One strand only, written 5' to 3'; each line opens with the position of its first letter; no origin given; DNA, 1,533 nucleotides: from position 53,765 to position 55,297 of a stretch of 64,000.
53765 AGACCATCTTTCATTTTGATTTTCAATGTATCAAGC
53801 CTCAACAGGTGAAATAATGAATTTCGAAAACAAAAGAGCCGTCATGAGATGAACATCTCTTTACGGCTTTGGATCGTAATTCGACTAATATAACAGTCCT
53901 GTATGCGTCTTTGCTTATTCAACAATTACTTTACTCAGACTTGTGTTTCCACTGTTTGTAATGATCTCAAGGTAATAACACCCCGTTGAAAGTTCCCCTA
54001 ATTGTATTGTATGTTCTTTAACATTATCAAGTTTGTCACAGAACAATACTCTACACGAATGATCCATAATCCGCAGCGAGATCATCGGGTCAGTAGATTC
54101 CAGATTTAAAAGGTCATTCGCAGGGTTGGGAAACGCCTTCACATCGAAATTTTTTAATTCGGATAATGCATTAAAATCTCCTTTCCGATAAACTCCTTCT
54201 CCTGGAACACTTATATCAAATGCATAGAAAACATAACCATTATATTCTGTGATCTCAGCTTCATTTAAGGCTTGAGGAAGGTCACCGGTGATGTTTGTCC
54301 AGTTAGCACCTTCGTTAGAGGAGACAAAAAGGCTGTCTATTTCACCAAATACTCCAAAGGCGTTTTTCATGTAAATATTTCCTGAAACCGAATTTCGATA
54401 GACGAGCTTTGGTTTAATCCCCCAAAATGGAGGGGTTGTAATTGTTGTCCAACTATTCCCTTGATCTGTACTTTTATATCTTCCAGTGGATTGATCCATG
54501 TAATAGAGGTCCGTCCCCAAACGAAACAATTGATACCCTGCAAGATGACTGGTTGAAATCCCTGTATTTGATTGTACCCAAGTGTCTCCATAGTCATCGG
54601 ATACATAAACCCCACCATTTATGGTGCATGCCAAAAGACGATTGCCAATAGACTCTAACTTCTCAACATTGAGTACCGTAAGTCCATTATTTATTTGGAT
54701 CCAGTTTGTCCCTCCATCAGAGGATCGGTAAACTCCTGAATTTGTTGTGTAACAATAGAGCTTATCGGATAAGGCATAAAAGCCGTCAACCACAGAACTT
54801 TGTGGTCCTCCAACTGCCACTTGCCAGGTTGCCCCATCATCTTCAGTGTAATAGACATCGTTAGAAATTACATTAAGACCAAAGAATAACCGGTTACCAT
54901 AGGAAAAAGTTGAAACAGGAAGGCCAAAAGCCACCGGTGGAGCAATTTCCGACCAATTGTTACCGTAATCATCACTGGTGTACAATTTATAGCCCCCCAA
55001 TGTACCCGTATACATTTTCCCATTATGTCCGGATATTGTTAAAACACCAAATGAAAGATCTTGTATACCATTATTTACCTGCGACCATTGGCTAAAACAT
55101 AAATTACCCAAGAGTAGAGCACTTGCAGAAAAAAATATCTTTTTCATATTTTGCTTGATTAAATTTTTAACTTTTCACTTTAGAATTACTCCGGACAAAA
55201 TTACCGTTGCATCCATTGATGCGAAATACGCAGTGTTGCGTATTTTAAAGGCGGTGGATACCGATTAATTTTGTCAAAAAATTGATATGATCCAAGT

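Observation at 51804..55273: Shared 22-bp palindrome at a fixed 20-nt distance from -7 boxes defines a candidate regulon of an adjacent LuxR-type two-component system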

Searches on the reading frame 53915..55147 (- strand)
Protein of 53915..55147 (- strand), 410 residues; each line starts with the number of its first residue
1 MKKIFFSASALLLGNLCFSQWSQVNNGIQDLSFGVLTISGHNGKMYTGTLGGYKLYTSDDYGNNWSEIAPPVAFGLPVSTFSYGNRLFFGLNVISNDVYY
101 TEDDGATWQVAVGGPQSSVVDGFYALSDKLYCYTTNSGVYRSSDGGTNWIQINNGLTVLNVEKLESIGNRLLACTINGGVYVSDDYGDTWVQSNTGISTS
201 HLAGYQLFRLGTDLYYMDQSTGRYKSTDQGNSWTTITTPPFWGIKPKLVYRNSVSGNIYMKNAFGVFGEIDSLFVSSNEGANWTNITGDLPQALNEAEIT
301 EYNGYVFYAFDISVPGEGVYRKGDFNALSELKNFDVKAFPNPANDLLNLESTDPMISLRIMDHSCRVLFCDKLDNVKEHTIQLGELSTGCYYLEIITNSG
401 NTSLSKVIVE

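Call 5: search_protein_families(library=pfam, proteins=[window:53915-55147:-], max_evalue=0.01)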
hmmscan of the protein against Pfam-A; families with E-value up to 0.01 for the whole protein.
window:53915-55147:- (410 aa): 6 families
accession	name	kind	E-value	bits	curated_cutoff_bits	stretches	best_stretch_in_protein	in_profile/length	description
PF15902.12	Sortilin-Vps10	-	2.5e-14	53.3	33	3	180-287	3-113/446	Sortilin, neurotensin receptor 3,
PF15899.11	BNR_6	-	4.9e-09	35.8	27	0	55-68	1-14/14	BNR-Asp box repeat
PF18962.6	Por_Secre_tail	-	7.6e-09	36.2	27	1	339-409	2-75/75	Secretion system C-terminal sorting domain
PF19755.4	DUF6242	-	1e-07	32.5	29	1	95-149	164-217/217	Domain of unknown function (DUF6242)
PF02012.26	BNR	-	3e-05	23.8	27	0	181-190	1-10/12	BNR/Asp-box repeat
PF11589.14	DUF3244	-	0.0072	16.7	25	0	337-400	23-88/96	Domain of unknown function (DUF3244)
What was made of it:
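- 53915..55147 (-): Target 1: secreted BNR/Sortilin-type beta-propeller protein with a T9SS C-terminal sorting domain (410 aa). Call 5.
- Checked: The gene at 53915-55147 has BNR/Sortilin plus a T9SS sorting domain (call 5).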

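Call 8: search_protein_families(library=ncbifam, proteins=[window:53915-55147:-], max_evalue=0.01)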
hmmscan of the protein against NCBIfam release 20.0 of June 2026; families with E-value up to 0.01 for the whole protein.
window:53915-55147:- (410 aa): 5 families
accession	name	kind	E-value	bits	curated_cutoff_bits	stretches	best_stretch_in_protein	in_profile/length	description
NF045728.1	glycosyl_F510_1955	equivalog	9.9e-22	77.4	175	2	39-195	59-215/246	F510_1955 family glycosylhydrolase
NF053688.1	BamI_Bacteroidota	equivalog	1.7e-08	34.2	370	1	126-236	169-285/452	BamI family beta-barrel-assembly machinery protein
NF038113.1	T9SSA_dep_M36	equivalog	1.1e-06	27.1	885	1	327-409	784-868/869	T9SS-dependent M36 family metallopeptidase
TIGR04183.1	Por_Secre_tail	domain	1.3e-05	25.1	23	1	339-409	2-71/72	T9SS type A sorting domain-containing protein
NF010237.0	PRK13684.1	equivalog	0.002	17.2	326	0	54-118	110-174/334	photosynthesis system II assembly factor Ycf48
